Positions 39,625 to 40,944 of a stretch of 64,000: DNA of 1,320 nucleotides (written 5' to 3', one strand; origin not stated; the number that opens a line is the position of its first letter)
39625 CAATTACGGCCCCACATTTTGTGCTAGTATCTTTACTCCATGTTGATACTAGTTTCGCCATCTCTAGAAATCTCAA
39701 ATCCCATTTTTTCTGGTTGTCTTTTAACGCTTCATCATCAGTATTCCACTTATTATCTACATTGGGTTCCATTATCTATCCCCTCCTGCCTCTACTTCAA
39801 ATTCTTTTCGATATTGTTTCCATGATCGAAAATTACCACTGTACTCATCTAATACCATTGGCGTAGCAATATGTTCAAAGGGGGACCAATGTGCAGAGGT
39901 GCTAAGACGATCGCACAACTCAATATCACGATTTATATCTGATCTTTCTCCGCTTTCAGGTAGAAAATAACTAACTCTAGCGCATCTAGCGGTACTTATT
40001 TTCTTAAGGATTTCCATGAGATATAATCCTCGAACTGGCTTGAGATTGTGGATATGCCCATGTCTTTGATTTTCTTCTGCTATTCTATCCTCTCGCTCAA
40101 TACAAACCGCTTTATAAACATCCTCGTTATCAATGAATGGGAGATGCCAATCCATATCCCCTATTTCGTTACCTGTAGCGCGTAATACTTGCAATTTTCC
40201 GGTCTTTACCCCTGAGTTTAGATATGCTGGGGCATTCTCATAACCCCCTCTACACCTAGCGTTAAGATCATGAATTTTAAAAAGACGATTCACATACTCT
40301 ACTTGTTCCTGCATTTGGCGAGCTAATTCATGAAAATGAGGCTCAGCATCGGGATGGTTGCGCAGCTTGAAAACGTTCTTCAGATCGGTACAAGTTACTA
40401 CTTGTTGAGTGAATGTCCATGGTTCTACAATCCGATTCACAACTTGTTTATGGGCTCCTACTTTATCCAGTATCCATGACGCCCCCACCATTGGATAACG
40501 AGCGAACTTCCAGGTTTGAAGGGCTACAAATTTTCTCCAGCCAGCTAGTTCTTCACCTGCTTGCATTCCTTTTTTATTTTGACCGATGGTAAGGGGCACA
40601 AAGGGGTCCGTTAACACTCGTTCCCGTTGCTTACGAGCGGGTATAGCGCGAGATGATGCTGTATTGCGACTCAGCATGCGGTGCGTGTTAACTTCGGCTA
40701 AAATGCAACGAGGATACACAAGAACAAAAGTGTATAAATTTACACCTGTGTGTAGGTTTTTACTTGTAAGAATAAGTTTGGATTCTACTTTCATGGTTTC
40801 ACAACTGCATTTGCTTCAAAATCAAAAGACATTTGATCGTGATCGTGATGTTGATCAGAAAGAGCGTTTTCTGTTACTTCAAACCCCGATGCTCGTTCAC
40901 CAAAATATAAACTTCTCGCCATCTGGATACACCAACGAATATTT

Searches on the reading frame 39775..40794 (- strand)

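Call 16: search_protein_families(library=phrogs, proteins=[window:39775-40794:-], max_evalue=0.00001)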
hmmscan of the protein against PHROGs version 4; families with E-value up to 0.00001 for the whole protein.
window:39775-40794:- (340 aa): 1 family
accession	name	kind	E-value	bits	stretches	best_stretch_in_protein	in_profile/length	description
phrog_85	-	DNA, RNA and nucleotide metabolism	9.1e-52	177.6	1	20-330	431-697/866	thymidylate synthase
